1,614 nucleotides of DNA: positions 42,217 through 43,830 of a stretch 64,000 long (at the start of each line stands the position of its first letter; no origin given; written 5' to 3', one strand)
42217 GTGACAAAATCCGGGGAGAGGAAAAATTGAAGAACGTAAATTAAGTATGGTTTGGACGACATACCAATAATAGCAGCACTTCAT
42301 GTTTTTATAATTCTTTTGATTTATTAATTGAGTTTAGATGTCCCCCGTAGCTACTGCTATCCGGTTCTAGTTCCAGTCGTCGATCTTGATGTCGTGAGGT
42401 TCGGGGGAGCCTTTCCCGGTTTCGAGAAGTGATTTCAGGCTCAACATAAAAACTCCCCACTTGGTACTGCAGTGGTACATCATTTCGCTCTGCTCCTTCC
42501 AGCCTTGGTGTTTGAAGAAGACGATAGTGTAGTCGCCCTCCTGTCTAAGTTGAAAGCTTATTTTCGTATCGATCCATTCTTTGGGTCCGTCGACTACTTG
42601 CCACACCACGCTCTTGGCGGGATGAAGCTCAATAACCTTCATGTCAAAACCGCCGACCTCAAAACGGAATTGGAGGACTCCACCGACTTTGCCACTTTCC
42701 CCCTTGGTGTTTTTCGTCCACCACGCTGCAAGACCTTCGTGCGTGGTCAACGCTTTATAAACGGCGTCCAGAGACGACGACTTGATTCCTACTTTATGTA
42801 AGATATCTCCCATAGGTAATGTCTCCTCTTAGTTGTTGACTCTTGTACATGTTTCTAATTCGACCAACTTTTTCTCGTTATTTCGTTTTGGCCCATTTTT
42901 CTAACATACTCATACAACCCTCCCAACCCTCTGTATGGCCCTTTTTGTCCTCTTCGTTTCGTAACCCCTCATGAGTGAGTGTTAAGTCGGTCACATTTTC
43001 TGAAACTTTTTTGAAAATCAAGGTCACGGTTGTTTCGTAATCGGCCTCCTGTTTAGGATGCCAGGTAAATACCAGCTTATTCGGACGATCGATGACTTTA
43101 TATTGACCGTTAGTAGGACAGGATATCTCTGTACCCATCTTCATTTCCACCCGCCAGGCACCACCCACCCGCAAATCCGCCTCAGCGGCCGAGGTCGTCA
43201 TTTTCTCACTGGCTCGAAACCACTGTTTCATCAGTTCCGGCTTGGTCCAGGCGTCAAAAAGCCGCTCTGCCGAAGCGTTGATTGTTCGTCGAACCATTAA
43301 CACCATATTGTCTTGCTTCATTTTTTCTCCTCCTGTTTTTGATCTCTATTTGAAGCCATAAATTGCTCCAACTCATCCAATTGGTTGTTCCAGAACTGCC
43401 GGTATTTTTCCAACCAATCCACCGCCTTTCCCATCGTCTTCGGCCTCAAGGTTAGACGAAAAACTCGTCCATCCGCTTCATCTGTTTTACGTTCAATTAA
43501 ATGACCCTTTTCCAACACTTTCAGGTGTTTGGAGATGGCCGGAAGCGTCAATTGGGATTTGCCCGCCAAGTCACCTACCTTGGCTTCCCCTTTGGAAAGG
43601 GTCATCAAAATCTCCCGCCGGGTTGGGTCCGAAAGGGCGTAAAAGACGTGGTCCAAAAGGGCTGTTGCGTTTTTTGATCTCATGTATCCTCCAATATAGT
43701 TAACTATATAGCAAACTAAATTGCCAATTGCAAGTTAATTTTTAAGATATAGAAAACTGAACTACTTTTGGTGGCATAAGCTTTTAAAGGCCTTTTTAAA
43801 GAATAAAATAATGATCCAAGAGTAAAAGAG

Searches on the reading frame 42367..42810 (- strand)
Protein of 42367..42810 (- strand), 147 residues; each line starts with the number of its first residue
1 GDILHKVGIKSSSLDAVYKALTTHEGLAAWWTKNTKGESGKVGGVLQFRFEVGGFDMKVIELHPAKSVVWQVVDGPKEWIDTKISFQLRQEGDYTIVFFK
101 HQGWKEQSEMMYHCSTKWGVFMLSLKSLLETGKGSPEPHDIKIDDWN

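Call 53: search_protein_families(library=pfam, proteins=[window:42367-42810:-], max_evalue=0.0001)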
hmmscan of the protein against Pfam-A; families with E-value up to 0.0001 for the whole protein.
window:42367-42810:- (147 aa): 1 family
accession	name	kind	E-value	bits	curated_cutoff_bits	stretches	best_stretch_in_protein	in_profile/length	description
PF08327.17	AHSA1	-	2e-12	47.9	22.1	1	13-130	3-125/125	Activator of Hsp90 ATPase homolog 1-like protein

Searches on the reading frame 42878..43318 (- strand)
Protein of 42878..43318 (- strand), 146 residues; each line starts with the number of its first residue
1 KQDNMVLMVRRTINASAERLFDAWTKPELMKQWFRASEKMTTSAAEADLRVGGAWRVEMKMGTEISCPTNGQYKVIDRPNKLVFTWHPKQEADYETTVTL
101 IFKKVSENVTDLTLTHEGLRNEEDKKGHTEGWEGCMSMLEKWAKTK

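Call 53: search_protein_families(library=pfam, proteins=[window:42878-43318:-], max_evalue=0.0001)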
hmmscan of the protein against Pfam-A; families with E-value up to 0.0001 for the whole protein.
window:42878-43318:- (146 aa): 1 family
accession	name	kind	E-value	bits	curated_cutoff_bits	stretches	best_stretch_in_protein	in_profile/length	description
PF08327.17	AHSA1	-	5e-29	101.5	22.1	1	14-141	1-122/125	Activator of Hsp90 ATPase homolog 1-like protein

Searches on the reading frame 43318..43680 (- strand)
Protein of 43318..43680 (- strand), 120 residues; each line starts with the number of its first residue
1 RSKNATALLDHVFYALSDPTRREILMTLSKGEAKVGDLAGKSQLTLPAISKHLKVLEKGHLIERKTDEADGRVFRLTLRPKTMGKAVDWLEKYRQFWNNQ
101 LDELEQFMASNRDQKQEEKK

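Call 53: search_protein_families(library=pfam, proteins=[window:43318-43680:-], max_evalue=0.0001)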
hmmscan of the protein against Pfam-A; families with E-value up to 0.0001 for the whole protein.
window:43318-43680:- (120 aa): 4 families
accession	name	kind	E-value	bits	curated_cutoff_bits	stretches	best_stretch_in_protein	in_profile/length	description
PF01022.26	HTH_5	-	5.3e-11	42.6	22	1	18-62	1-45/47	Bacterial regulatory protein, arsR family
PF01047.28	MarR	-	3.4e-08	33.7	24.6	1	23-73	7-58/59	MarR family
PF12840.13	HTH_20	-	4.7e-07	30.1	27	1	16-63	1-49/51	Helix-turn-helix domain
PF12802.13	MarR_2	-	1e-05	26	27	1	23-72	9-60/61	MarR family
